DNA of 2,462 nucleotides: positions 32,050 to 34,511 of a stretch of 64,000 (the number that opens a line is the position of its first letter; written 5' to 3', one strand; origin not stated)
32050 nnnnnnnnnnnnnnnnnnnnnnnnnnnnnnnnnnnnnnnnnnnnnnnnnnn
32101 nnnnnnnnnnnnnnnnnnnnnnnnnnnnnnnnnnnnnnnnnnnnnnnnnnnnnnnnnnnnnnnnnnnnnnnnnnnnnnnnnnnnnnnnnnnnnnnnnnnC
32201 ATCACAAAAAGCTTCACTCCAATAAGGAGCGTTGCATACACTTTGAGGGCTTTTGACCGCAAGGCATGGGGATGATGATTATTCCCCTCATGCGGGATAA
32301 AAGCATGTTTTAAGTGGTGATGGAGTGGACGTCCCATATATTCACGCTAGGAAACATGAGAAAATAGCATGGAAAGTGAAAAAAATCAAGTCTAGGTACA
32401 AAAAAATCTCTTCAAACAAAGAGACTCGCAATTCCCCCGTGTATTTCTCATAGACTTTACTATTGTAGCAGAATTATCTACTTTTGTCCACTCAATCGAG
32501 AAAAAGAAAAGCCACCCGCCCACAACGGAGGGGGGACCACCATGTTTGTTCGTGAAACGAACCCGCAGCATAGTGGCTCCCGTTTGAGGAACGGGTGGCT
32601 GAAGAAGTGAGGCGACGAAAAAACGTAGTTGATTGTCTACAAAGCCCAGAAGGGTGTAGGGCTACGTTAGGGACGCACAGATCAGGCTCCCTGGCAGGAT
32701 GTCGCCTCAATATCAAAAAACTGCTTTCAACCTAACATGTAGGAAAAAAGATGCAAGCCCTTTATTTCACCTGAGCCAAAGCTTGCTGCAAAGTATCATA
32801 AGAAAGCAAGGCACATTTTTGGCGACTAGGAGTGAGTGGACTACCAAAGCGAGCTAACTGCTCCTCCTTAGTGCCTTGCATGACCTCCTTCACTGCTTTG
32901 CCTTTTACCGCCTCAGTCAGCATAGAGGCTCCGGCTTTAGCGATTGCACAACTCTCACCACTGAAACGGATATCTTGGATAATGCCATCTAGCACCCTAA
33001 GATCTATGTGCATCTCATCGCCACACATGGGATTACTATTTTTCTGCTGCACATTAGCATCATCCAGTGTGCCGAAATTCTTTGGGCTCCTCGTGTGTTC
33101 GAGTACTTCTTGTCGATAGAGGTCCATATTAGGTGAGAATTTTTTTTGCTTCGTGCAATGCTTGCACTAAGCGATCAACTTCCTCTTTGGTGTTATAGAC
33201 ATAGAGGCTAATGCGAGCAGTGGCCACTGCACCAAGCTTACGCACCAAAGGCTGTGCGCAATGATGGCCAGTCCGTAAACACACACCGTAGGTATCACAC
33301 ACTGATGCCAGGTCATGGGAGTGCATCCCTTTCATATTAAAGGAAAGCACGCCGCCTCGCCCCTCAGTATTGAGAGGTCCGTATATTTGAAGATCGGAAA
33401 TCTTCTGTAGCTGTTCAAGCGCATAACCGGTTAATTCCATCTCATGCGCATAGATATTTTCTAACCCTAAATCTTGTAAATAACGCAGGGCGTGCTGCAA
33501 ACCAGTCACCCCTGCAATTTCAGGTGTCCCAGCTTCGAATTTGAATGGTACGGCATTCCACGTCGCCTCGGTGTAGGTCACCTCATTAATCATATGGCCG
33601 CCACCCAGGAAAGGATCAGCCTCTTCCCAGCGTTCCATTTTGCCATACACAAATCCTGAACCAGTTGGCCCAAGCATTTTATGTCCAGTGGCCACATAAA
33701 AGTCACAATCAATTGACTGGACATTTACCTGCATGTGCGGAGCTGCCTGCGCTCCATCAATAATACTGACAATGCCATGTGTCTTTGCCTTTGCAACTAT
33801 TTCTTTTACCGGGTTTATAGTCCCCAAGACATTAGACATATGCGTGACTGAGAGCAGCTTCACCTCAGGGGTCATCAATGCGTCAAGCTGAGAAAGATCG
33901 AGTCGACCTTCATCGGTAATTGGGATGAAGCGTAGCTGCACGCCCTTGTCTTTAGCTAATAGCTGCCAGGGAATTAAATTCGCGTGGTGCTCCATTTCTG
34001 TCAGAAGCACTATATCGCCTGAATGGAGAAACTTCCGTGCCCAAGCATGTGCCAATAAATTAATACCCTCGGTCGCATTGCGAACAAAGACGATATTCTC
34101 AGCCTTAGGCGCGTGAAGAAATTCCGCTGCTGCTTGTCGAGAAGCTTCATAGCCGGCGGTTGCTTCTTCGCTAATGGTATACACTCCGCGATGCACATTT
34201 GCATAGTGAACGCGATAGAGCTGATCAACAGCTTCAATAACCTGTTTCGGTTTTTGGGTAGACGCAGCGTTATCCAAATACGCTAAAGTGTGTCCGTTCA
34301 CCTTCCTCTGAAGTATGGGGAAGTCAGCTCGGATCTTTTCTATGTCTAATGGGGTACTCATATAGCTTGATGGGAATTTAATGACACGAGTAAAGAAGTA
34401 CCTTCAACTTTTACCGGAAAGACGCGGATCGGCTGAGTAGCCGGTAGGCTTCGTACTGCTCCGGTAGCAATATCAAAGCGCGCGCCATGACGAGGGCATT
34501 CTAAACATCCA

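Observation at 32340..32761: Unassigned 420-nt intergenic region containing a compact multi-helix RNA-like structure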

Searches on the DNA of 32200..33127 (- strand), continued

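Call 70: search_with_rna_model(model_id=R2, sources=[window, L081, L082, L169, L083, L087, L089, L146, L170, L175, L176, L177, L181, L182, L093, L095, L102], max_evalue=10, show_alignments=5, make_alignment=true)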
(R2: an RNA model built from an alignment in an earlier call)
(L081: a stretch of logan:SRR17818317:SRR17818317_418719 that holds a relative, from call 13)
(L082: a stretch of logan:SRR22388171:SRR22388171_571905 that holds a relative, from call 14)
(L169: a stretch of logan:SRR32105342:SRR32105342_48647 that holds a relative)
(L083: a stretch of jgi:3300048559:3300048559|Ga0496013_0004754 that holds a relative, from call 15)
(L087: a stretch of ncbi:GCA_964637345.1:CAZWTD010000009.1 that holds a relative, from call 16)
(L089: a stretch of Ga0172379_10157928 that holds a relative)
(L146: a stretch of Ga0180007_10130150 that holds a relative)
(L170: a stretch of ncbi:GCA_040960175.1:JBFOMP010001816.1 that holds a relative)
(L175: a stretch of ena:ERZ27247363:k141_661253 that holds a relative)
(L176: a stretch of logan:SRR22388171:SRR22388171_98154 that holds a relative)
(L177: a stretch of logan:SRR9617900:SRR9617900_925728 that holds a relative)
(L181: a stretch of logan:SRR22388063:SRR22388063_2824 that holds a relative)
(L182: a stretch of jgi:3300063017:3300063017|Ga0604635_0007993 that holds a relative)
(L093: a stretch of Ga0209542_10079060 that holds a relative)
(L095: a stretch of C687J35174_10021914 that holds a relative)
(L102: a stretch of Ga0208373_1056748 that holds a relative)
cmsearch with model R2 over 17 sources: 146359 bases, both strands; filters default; matches with E-value up to 10: 8.
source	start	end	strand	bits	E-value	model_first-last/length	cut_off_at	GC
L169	325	432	+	137.7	1.5e-35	1-108/108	no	0.56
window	32498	32605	-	137.7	1.6e-35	1-108/108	no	0.56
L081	872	993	+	21.4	0.0034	1-108/108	no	0.49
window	49532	49594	-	17.6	0.037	1-108/108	no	0.46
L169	318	425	-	17.3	0.044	1-108/108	no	0.58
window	32510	32600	+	16.4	0.081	6-96/108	no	0.62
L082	5008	5130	+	13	0.72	1-108/108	no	0.61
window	26254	26290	+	8.9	9.8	1-108/108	no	0.46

Alignment A8: 8 matches aligned to the model, 182 columns, each read 5' to 3' on its own strand. Consensus structure (alignment columns), stored with it:
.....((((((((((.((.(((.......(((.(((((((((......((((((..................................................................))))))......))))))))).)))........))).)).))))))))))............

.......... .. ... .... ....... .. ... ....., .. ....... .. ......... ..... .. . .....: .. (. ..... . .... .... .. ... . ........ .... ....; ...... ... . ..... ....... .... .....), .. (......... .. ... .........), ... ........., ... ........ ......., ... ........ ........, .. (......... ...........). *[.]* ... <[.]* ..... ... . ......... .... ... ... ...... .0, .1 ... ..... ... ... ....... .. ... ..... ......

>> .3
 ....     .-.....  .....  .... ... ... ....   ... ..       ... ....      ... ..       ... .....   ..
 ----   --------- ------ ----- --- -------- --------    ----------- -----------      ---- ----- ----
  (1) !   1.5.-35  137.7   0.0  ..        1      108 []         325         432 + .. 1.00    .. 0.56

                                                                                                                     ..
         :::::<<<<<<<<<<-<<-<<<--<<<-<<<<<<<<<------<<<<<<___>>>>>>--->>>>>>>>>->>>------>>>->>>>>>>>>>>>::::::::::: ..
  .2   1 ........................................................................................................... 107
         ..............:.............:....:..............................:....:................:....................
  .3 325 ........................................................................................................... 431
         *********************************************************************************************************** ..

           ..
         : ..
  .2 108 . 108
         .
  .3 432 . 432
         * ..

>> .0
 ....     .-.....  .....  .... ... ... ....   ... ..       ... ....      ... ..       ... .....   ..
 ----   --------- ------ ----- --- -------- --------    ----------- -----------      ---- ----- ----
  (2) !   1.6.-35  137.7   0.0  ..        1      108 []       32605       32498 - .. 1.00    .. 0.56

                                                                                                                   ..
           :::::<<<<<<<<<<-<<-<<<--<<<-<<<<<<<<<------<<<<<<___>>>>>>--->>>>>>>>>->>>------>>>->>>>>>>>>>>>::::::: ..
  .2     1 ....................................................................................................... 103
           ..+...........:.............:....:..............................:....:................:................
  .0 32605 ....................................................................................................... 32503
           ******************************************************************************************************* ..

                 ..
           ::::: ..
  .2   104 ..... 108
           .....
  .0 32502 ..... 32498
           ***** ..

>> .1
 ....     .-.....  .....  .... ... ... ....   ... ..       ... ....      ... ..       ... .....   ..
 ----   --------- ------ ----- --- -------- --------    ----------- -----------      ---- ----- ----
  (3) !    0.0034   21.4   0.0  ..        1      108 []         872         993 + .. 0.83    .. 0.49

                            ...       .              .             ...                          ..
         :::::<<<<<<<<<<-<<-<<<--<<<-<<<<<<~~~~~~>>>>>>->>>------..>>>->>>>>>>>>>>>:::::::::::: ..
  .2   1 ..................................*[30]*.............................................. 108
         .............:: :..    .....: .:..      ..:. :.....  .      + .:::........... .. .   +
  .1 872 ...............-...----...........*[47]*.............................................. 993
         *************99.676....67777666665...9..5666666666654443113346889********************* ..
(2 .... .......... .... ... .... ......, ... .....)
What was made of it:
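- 32512..32600 (-): Domain B: long irregular hairpin closed by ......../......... It contains the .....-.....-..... hairpin (32548-32562), an unpaired CUGCG motif, and an unpaired anti-Shine-Dalgarno-like CCUCC (complement of 32527-32531). A covariance model built from the window and L169 finds L081 at E=0.003 and L082 at E=0.7 at the expected place (call 70).
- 32499..32511 (-): U-tract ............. directly after the basal helix of domain B. Together they form an intrinsic-terminator signal for the RNA and for read-through from sufU. The same stem-plus-tail style is seen at a plain terminator-like hairpin at 49532-49594 (call 70).
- Closest known: Rho-independent terminators. Same: The tail resembles that of another terminator-like hairpin in the window (call 70).
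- A covariance model built without L081 finds it at E=0.003 (call 70).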

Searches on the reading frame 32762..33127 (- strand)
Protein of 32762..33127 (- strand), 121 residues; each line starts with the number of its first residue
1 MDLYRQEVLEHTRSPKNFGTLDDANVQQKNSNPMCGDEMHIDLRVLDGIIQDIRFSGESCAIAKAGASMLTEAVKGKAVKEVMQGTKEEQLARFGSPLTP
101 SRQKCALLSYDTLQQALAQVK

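Call 12: find_homologous_proteins(query=window:32762-33127:-)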
Query window:32762-33127:- (121 aa): 5 proteins with E <= 0.001 among 19 candidates.
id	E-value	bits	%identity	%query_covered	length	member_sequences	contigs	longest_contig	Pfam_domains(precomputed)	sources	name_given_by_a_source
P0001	8.8e-68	243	92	100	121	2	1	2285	PF01592.22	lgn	-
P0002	3.0e-35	139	57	97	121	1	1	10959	PF01592.22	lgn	-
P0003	8.7e-35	137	58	97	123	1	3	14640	PF01592.22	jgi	jgi:nitrogen fixation NifU-like protein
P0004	9.0e-34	134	56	98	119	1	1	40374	PF01592.22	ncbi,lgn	-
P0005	2.5e-28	117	49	100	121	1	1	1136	PF01592.22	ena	-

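Call 13: find_encoding_contigs(protein=P0001, flank=5000)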
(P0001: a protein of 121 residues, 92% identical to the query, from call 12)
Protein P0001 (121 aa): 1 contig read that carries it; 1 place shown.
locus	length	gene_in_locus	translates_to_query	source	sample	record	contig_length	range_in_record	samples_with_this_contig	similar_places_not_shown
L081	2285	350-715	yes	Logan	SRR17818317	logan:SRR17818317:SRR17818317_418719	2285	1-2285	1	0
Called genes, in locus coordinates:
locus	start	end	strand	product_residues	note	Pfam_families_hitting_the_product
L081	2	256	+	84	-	?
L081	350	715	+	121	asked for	PF01592:NifU_N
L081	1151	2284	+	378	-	?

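Call 14: find_encoding_contigs(protein=P0002, flank=5000)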
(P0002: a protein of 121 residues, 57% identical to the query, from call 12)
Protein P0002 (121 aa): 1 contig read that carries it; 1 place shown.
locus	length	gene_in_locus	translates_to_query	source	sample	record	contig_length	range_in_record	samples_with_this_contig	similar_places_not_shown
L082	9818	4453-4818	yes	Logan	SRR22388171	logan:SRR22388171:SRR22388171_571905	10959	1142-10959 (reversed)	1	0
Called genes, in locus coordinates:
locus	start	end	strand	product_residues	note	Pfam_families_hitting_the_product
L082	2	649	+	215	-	?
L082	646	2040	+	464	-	PF19295:SufBD_N, PF01458:SUFBD_core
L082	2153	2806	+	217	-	PF01458:SUFBD_core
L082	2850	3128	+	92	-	PF00355:Rieske, PF13806:Rieske_2, PF22543:Rieske_4 (weak)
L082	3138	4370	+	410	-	PF00266:Aminotran_5, PF00155:Aminotran_1_2 (weak)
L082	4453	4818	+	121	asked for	PF01592:NifU_N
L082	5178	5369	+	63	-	PF18917:LiaI-LiaF-like_TM1 (weak), PF22570:LiaF-TM (weak)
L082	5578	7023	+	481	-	PF00188:CAP, PF17936:Big_6 (weak)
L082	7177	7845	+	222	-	PF13462:Thioredoxin_4, PF01323:DSBA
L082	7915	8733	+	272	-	PF13098:Thioredoxin_2 (weak), PF13462:Thioredoxin_4, PF01323:DSBA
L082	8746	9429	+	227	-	-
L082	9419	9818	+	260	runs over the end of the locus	PF13462:Thioredoxin_4, PF01323:DSBA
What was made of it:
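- On Riboswitch / cis-regulatory leader: In L082 an ORF does follow directly (call 14).
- In L082 an ORF follows directly (call 14).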

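Call 15: find_encoding_contigs(protein=P0003, flank=5000)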
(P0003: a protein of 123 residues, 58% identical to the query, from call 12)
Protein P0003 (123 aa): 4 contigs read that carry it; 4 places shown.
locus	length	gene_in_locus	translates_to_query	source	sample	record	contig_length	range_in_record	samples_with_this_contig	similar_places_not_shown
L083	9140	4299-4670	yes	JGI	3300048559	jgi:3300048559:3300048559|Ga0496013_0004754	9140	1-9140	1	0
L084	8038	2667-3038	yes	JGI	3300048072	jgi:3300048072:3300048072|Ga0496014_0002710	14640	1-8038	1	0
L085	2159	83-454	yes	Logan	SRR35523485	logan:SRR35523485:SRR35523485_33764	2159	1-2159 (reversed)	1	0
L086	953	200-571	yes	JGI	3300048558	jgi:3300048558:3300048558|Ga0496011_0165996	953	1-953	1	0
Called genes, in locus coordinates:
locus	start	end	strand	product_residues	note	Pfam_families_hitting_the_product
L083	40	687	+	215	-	PF00005:ABC_tran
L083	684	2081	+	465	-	PF19295:SufBD_N, PF01458:SUFBD_core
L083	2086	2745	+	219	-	PF01458:SUFBD_core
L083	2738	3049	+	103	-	PF00355:Rieske, PF13806:Rieske_2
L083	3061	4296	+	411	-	PF00266:Aminotran_5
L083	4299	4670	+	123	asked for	PF01592:NifU_N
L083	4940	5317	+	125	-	PF00072:Response_reg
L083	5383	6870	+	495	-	PF00188:CAP, PF17936:Big_6 (faint), PF19077:Big_13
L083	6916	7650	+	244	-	PF13462:Thioredoxin_4, PF13098:Thioredoxin_2 (weak), PF01323:DSBA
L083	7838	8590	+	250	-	PF13462:Thioredoxin_4, PF13098:Thioredoxin_2 (weak), PF01323:DSBA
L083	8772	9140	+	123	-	?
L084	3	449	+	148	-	?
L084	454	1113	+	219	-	PF01458:SUFBD_core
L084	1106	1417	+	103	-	PF00355:Rieske, PF13806:Rieske_2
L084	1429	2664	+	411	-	PF00266:Aminotran_5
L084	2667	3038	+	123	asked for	PF01592:NifU_N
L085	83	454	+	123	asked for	PF01592:NifU_N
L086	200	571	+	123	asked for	PF01592:NifU_N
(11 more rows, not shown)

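Call 16: find_encoding_contigs(protein=P0004, flank=5000)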
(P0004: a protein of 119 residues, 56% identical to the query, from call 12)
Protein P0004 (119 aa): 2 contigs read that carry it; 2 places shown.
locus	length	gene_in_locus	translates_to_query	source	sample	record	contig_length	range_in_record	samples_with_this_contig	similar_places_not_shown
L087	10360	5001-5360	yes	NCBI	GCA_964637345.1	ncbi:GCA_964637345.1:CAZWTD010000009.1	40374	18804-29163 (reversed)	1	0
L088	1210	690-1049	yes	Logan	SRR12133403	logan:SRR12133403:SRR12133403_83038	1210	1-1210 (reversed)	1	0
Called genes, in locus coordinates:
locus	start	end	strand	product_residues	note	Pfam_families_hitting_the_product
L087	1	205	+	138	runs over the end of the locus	PF02082:Rrf2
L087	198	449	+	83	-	PF13459:Fer4_15, PF13370:Fer4_13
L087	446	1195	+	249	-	PF00005:ABC_tran, PF02463:SMC_N (faint)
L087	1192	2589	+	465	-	PF19295:SufBD_N, PF01458:SUFBD_core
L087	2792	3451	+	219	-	PF01458:SUFBD_core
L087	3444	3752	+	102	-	PF00355:Rieske, PF13806:Rieske_2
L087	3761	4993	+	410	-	PF00266:Aminotran_5, PF01053:Cys_Met_Meta_PP (weak)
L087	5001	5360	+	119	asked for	PF01592:NifU_N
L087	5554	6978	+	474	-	PF00188:CAP, PF17936:Big_6 (weak), PF19077:Big_13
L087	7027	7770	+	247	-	PF13462:Thioredoxin_4, PF13098:Thioredoxin_2 (faint), PF01323:DSBA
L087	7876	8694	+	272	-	PF13462:Thioredoxin_4, PF13098:Thioredoxin_2 (weak), PF01323:DSBA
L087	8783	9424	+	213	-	-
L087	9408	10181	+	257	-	PF13462:Thioredoxin_4, PF01323:DSBA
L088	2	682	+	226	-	?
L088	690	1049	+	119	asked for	PF01592:NifU_N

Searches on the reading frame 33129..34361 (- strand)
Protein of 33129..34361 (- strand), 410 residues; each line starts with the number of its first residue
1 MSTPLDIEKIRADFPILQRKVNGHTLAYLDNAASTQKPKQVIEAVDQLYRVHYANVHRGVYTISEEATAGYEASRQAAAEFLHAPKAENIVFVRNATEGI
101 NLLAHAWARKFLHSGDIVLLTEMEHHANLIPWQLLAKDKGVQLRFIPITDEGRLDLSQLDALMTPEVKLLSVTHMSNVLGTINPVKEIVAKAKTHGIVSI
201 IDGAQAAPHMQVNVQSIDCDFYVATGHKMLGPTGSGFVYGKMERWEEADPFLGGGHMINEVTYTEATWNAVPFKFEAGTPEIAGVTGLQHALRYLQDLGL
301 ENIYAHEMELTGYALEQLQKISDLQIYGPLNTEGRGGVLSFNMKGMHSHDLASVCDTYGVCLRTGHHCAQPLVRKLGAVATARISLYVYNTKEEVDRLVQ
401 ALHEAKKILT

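Call 10: find_related_loci(query=window:33129-34361:-, collection=genome_contigs, flank=4000)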
Query window:33129-34361:- (410 aa) in genome_contigs; peptide patterns used: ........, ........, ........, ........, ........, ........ (x = any residue, [..] = any of these).
600 stretches matched a pattern (row limit reached: there are more); 575 encode a relative of the query (tblastn E <= 1e-3); the best 80 are kept; 80 distinct loci.
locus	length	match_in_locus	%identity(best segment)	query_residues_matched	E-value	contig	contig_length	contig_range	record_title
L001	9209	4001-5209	54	9-409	1e-154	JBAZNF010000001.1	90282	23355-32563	MAG: Patescibacteria group bacterium isolate SO_2017_LW4_60 scaffold_692_c1_LW137-91_2017, whole genome shotgun sequence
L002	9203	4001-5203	54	5-405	3e-149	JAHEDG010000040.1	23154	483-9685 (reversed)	MAG: Candidatus Zixiibacteriota bacterium isolate Ww191 NODE_3941_length_23154_cov_3.992532, whole genome shotgun sequen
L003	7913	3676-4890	54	3-407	9e-148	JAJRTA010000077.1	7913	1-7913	MAG: Candidatus Zixiibacteriota bacterium isolate Dive96_bin1.186 k141_1648858, whole genome shotgun sequence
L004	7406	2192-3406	53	5-409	3e-146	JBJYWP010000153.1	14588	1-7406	MAG: Candidatus Promineifilaceae bacterium isolate S_170502SCrBrC_5 S_170502SCrBrC_5_000000000153, whole genome shotgun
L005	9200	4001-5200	53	6-405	5e-146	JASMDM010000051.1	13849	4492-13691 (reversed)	MAG: SAR202 cluster bacterium isolate ETNP3_MAG_40 c_000000620261, whole genome shotgun sequence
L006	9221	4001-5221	52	2-410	4e-146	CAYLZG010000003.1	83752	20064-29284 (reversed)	MAG TPA_asm: uncultured Anaerolineales bacterium isolate SRP239243_co2_359 genome assembly, contig: NODE_281_length_8375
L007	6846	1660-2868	53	5-407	1e-145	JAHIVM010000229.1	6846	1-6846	MAG: Candidatus Zixiibacteriota bacterium isolate MM_PC_MetaG.mb.8 MM_PC_MetaG.mb.8_k141_810555, whole genome shotgun se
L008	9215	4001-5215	53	5-409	1e-144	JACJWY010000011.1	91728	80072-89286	MAG: Thermoleophilales bacterium isolate HK-STAS-ACTI-21 HK-STAS-ACTI-21_11, whole genome shotgun sequence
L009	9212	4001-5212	51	4-407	9e-145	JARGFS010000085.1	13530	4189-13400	MAG: bacterium isolate C14-12 NODE_85_length_13530_cov_4.010853, whole genome shotgun sequence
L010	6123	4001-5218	52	4-409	4e-143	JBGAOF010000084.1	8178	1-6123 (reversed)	MAG: Solirubrobacterales bacterium isolate MAG_MBR_AS.42 MBRAS-42_NODE_84_length_8178_cov_3.555117, whole genome shotgun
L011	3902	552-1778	49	2-410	3e-147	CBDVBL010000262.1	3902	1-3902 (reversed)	MAG TPA_asm: uncultured bacterium isolate SRR22302355_binner13_Refined_64 genome assembly, contig: ERZ25746546.13621, wh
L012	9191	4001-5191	50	10-409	5e-143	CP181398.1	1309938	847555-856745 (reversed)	MAG: Candidatus Kerfeldbacteria bacterium isolate MKparc4 chromosome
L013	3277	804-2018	51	5-409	7e-149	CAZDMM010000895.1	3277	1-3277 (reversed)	MAG TPA_asm: uncultured Caldilineaceae bacterium isolate binchicken_co130_5 genome assembly, contig: NODE_15218_length_3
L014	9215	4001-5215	51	5-409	2e-142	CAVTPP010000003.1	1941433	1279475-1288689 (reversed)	MAG: uncultured Chloroflexia bacterium isolate MFD03804.bin.2.153 genome assembly, contig: contig_31412, whole genome sh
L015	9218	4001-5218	51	2-407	5e-142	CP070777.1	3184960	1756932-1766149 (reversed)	MAG: Candidatus Zixiibacteriota bacterium isolate bin19 chromosome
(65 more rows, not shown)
